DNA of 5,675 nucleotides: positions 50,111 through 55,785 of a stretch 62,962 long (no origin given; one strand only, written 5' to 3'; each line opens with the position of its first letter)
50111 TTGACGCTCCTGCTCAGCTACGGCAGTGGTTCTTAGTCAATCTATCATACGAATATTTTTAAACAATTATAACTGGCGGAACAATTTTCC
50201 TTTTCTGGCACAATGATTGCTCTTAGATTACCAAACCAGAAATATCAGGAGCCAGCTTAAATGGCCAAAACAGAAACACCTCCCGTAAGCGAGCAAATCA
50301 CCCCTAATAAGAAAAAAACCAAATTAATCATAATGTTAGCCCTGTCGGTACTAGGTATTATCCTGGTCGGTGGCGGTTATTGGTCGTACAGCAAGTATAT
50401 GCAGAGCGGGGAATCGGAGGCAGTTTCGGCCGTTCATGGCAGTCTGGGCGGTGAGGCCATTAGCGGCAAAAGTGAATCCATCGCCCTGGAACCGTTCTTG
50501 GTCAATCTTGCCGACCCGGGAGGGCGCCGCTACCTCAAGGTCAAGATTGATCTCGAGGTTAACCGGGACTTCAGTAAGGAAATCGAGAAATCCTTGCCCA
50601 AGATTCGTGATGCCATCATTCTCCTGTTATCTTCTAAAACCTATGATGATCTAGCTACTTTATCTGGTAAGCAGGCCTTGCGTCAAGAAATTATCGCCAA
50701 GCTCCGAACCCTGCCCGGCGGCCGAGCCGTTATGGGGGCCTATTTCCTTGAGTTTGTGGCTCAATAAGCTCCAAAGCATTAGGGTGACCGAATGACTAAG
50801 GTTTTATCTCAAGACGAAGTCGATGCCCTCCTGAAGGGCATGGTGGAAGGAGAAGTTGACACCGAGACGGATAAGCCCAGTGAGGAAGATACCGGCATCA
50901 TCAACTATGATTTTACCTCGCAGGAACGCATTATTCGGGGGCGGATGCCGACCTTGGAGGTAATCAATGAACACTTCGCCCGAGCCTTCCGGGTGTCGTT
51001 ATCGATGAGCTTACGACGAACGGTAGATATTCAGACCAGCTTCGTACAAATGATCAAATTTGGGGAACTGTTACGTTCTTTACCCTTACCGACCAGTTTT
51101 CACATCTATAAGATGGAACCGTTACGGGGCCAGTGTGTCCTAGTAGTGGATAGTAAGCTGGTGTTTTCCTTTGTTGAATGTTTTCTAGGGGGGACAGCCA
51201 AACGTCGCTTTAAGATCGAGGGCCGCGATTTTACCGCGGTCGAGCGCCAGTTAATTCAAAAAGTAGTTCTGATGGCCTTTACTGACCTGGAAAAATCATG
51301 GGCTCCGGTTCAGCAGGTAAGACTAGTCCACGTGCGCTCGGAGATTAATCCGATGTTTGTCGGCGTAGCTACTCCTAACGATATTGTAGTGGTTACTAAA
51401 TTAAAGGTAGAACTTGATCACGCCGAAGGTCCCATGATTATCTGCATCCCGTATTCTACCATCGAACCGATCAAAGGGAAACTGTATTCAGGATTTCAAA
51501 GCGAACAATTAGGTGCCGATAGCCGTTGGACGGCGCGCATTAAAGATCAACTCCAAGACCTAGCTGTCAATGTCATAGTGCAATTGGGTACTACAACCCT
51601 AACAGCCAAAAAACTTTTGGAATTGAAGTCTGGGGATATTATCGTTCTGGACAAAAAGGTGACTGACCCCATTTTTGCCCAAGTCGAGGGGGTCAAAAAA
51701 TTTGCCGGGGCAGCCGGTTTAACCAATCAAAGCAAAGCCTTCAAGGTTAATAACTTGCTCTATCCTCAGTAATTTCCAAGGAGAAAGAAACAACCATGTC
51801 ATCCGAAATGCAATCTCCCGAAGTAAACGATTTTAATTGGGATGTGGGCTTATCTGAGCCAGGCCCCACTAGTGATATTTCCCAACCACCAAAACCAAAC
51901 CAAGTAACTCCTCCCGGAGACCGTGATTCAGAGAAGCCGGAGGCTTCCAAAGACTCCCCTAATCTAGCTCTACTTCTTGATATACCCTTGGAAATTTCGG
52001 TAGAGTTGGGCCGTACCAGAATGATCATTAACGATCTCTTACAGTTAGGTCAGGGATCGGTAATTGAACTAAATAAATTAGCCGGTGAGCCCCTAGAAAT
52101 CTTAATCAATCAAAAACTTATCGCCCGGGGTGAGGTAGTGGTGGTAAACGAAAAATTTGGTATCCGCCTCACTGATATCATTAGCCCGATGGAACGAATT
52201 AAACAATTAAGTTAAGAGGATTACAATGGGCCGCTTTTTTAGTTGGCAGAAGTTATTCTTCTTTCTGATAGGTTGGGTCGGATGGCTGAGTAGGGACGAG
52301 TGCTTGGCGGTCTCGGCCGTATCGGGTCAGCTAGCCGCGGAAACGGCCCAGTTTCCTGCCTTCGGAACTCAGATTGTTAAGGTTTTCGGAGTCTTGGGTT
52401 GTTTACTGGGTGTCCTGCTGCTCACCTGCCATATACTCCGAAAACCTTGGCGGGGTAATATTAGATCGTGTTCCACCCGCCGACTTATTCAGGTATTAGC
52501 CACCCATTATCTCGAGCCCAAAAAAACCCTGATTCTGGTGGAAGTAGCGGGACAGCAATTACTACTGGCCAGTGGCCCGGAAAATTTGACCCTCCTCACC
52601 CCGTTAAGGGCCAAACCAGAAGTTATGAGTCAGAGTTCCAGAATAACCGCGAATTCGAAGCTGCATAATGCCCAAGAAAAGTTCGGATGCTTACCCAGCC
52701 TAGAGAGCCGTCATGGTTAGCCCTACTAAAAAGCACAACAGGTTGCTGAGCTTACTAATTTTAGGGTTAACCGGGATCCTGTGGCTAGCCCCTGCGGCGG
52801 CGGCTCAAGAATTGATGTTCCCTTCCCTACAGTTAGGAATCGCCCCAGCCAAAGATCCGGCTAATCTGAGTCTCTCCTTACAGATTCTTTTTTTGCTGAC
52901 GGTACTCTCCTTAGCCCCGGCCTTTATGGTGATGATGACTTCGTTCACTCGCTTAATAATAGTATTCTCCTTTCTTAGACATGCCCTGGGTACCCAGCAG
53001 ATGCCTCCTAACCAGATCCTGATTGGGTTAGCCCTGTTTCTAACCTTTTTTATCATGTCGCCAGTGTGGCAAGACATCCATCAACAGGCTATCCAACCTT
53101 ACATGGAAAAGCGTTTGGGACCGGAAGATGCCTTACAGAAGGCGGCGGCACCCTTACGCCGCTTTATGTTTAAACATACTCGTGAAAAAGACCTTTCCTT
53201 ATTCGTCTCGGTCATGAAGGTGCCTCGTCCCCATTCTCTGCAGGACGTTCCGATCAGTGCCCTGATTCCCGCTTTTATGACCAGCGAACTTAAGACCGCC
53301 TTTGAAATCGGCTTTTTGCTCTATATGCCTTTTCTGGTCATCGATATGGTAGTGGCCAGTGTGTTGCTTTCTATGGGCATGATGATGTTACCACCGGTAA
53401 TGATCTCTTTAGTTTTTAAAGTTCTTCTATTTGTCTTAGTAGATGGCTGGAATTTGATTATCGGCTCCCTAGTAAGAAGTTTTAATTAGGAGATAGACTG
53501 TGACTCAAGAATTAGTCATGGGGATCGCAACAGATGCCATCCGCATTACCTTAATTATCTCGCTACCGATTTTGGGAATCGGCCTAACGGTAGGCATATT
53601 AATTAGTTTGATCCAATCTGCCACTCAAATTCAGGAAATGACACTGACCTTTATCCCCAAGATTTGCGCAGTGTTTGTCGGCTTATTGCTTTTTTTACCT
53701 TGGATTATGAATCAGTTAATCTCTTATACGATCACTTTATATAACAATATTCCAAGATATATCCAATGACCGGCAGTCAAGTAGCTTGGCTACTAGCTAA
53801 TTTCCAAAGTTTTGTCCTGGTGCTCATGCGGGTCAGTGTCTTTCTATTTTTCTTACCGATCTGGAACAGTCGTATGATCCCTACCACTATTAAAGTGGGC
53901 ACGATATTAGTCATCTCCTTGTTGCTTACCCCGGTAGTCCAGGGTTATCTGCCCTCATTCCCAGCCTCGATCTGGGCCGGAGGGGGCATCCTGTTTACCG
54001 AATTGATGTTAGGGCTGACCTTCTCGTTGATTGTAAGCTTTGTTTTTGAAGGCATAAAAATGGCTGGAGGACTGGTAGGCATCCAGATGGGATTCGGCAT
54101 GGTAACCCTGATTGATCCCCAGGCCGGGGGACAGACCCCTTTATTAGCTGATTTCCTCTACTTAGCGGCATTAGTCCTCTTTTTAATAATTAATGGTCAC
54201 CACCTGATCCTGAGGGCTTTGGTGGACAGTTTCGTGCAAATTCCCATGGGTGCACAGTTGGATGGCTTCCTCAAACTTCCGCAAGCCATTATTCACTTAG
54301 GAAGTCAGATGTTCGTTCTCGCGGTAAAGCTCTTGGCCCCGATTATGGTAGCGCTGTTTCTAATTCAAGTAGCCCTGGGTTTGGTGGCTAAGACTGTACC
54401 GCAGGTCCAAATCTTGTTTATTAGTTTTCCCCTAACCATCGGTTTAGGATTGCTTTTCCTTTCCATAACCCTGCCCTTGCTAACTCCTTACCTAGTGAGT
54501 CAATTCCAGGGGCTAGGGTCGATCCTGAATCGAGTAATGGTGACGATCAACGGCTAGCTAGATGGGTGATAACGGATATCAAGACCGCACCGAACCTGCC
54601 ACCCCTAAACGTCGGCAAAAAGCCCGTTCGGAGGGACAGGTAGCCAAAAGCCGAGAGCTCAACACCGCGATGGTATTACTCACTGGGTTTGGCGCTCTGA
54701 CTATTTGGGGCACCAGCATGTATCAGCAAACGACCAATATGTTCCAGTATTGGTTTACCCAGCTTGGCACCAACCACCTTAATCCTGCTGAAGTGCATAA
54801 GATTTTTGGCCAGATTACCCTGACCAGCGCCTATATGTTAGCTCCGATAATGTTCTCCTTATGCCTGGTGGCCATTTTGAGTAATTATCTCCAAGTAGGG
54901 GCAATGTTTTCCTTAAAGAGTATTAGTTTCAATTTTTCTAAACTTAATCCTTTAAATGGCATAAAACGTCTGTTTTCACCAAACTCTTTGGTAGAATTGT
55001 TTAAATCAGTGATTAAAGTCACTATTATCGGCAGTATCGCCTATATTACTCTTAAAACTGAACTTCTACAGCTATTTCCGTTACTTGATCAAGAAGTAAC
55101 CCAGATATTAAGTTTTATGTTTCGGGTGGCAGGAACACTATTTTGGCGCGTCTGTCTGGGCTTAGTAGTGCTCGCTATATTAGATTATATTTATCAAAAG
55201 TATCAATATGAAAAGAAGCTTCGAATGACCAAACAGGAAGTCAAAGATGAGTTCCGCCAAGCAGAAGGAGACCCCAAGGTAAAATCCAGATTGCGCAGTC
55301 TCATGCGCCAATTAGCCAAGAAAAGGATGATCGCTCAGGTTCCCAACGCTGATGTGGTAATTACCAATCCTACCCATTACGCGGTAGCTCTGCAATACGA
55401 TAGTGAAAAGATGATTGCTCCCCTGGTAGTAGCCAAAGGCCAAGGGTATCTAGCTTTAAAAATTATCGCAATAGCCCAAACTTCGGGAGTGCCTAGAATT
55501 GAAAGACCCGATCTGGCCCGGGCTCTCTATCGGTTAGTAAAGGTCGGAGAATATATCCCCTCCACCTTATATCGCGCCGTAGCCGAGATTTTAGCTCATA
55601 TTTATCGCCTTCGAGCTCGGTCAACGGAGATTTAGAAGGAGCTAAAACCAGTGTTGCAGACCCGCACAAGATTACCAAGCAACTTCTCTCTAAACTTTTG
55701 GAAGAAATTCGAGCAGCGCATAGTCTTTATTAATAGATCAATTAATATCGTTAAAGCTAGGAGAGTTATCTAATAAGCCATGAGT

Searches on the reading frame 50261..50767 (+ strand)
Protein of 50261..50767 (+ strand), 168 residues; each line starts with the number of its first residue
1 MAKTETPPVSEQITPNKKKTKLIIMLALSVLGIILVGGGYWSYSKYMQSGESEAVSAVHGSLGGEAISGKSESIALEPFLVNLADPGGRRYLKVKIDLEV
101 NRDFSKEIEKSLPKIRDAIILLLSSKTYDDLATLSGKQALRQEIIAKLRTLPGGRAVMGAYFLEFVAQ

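Call 100: search_protein_families(library=pfam, proteins=[window:50261-50767:+], max_evalue=0.00001)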
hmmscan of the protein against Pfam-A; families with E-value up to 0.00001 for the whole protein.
window:50261-50767:+ (168 aa): 1 family
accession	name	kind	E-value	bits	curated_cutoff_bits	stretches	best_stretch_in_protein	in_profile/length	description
PF03748.19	FliL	-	4.4e-24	85.4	24.6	1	75-168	3-103/103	Flagellar basal body-associated protein FliL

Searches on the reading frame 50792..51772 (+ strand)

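Call 100: search_protein_families(library=pfam, proteins=[window:50792-51772:+], max_evalue=0.00001)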
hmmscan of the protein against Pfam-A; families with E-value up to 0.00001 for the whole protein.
window:50792-51772:+ (326 aa): 2 families
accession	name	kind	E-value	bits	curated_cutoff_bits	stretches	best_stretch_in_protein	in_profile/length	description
PF02154.20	FliM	-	4.8e-61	206.5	27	1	39-231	1-192/192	Flagellar motor switch protein FliM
PF01052.25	FliMN_C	-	1.5e-17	63.7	23.8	1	253-322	2-71/73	Type III flagellar switch regulator (C-ring) FliN C-term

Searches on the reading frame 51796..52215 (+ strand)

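Call 100: search_protein_families(library=pfam, proteins=[window:51796-52215:+], max_evalue=0.00001)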
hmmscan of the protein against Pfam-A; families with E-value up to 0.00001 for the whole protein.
window:51796-52215:+ (139 aa): 1 family
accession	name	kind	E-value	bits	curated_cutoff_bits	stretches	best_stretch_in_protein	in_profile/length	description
PF01052.25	FliMN_C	-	5.2e-26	90.8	23.8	1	60-129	3-72/73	Type III flagellar switch regulator (C-ring) FliN C-term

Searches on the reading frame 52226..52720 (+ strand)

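Call 100: search_protein_families(library=pfam, proteins=[window:52226-52720:+], max_evalue=0.00001)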
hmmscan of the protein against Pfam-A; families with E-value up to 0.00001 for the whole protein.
window:52226-52720:+ (164 aa): 1 family
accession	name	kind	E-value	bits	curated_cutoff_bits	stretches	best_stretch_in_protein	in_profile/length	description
PF04347.18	FliO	-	6.7e-10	39.4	22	1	72-134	4-68/91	Flagellar biosynthesis protein, FliO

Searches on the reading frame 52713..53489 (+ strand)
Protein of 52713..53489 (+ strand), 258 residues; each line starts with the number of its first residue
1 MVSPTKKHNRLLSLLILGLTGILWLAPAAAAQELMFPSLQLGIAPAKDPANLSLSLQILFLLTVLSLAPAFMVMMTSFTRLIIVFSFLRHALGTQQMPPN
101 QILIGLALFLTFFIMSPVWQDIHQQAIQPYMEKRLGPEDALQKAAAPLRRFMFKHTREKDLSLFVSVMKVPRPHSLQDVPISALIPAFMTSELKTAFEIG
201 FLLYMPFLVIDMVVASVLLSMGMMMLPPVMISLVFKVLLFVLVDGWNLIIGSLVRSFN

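Call 100: search_protein_families(library=pfam, proteins=[window:52713-53489:+], max_evalue=0.00001)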
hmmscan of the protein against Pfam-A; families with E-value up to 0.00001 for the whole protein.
window:52713-53489:+ (258 aa): 1 family
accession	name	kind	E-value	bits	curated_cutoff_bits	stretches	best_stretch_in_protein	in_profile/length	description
PF00813.25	FliP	-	8e-84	280.8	26.9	1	61-253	1-191/191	FliP family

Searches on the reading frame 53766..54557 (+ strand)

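Call 100: search_protein_families(library=pfam, proteins=[window:53766-54557:+], max_evalue=0.00001)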
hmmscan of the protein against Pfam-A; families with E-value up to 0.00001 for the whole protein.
window:53766-54557:+ (263 aa): 1 family
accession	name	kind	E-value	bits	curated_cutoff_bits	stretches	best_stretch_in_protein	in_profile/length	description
PF01311.25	Bac_export_1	-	1.1e-61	208.8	27.8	1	14-248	2-228/230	Bacterial export proteins, family 1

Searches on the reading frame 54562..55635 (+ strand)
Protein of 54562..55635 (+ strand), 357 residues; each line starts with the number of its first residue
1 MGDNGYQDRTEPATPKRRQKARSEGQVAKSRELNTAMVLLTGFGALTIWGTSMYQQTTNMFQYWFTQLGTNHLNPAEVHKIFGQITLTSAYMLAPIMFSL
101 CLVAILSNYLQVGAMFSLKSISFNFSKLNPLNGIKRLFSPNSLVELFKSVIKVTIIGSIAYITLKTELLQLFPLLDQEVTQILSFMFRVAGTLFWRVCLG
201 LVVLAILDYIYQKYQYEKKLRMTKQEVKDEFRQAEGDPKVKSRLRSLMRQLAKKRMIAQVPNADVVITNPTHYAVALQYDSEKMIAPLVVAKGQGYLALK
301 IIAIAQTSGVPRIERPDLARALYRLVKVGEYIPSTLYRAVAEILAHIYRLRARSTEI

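Call 100: search_protein_families(library=pfam, proteins=[window:54562-55635:+], max_evalue=0.00001)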
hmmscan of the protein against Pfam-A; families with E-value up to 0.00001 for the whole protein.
window:54562-55635:+ (357 aa): 1 family
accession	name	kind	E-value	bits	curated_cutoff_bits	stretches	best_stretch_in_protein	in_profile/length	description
PF01312.24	Bac_export_2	-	7.3e-133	443.4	24.4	1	7-347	1-335/335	FlhB HrpN YscU SpaS Family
